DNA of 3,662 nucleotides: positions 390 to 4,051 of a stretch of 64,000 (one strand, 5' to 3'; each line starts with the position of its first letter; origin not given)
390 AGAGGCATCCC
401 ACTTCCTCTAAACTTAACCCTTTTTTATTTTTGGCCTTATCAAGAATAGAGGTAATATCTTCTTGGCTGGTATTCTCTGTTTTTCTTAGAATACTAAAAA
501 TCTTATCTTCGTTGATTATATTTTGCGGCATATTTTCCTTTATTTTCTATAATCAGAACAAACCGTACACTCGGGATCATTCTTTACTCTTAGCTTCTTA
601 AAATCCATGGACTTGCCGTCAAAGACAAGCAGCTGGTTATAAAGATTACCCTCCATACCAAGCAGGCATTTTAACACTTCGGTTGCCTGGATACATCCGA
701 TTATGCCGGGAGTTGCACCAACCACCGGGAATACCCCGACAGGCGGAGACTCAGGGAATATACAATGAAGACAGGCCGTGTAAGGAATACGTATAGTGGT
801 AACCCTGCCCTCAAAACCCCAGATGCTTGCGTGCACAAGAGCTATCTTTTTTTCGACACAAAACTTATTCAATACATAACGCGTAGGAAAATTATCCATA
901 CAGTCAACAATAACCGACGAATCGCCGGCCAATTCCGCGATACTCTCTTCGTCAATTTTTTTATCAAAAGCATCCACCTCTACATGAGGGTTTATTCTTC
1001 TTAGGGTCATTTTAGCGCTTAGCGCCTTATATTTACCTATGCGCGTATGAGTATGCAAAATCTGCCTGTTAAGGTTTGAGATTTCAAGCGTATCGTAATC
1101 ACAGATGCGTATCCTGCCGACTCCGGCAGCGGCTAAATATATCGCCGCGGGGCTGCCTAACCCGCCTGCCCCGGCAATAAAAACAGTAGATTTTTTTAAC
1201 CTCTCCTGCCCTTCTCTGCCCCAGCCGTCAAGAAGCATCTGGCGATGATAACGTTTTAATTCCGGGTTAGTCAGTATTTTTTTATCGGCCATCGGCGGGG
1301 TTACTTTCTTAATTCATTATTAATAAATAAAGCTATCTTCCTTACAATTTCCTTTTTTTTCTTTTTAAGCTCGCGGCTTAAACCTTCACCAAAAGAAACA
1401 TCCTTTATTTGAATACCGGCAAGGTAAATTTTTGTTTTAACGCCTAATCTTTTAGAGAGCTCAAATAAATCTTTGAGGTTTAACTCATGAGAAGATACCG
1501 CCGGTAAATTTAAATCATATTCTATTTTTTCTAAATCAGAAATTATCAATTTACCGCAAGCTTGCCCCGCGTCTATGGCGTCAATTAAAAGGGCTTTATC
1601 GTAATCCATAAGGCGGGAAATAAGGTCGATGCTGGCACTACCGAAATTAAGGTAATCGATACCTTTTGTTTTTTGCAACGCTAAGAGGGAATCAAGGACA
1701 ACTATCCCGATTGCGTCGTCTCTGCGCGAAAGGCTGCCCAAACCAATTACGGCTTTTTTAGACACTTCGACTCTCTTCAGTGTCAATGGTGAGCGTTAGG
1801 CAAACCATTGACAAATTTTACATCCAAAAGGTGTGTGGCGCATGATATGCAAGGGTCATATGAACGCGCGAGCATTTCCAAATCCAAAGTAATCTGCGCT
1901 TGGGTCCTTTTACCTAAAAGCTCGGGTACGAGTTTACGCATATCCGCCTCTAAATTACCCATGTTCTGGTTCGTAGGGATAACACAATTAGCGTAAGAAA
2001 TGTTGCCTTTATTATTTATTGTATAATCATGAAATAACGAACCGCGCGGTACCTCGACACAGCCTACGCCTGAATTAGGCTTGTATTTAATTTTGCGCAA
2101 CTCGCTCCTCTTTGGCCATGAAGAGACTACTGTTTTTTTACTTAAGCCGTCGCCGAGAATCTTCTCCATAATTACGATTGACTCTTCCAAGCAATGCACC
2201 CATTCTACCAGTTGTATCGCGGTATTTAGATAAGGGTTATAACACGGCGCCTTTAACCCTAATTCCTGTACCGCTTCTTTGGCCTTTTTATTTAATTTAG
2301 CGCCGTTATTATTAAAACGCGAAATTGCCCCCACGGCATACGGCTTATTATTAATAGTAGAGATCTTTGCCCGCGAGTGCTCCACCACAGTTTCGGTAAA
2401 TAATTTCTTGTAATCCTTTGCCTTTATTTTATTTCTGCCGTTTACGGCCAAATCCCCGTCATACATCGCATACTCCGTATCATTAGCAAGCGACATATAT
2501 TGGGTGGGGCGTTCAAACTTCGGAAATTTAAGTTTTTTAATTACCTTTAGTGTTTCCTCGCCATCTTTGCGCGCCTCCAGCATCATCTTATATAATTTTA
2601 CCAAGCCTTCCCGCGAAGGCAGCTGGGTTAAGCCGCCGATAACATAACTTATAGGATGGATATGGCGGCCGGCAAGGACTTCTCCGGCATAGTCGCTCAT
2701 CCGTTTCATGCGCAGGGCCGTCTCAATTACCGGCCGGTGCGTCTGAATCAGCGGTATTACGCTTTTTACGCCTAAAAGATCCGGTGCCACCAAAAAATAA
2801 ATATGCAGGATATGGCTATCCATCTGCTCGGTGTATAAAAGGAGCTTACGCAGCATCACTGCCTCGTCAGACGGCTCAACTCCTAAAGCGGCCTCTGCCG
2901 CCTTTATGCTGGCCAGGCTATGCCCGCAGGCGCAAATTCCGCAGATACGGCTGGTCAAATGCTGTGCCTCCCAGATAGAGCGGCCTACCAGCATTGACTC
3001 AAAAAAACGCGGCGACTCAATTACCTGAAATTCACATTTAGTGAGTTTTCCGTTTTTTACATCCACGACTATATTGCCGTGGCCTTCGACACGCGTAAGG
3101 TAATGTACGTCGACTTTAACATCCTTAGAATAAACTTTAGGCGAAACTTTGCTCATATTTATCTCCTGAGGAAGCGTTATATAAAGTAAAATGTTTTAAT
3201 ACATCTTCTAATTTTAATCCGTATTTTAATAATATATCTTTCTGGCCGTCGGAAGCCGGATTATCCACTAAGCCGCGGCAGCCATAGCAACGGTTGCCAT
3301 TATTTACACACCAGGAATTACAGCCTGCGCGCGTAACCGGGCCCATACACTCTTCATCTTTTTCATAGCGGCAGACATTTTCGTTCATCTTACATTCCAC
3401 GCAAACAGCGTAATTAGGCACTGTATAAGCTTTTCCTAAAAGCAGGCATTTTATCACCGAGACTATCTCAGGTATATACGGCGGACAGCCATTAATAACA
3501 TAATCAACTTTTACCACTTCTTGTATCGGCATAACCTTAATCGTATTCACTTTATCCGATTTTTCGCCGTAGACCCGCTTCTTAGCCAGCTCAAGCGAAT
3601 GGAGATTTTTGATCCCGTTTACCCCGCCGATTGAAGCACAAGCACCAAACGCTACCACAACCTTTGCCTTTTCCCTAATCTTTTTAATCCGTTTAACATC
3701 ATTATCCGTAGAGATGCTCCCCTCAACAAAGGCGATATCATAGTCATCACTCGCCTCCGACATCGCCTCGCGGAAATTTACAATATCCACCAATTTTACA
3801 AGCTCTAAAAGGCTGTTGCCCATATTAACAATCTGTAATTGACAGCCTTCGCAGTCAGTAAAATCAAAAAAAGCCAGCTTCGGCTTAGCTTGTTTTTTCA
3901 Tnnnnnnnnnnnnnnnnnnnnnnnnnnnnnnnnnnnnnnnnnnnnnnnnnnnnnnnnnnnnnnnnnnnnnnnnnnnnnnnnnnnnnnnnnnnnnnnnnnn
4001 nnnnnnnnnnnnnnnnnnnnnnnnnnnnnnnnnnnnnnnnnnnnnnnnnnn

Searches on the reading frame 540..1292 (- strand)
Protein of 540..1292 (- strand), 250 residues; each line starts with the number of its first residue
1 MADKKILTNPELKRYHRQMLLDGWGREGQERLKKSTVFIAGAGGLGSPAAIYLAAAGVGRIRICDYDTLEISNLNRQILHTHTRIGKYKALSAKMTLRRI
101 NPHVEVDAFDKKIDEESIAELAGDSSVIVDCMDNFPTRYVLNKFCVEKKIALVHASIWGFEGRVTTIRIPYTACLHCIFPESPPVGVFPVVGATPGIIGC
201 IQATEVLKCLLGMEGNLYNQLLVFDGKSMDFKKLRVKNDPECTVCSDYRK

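Call 64: search_protein_families(library=pfam, proteins=[window:540-1292:-], max_evalue=0.00001)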
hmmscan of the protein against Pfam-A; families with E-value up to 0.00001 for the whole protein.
window:540-1292:- (250 aa): 1 family
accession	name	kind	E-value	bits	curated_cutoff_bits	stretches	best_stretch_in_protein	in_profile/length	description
PF00899.27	ThiF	-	3.9e-75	252.5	28.1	1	15-244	1-238/238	ThiF family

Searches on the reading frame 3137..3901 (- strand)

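Call 64: search_protein_families(library=pfam, proteins=[window:3137-3901:-], max_evalue=0.00001)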
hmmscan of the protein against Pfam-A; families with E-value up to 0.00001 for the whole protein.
window:3137-3901:- (254 aa): 1 family
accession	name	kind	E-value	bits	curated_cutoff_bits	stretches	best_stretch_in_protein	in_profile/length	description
PF01058.29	Oxidored_q6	-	1.3e-26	93.3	27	1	17-151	1-126/128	NADH ubiquinone oxidoreductase, 20 Kd subunit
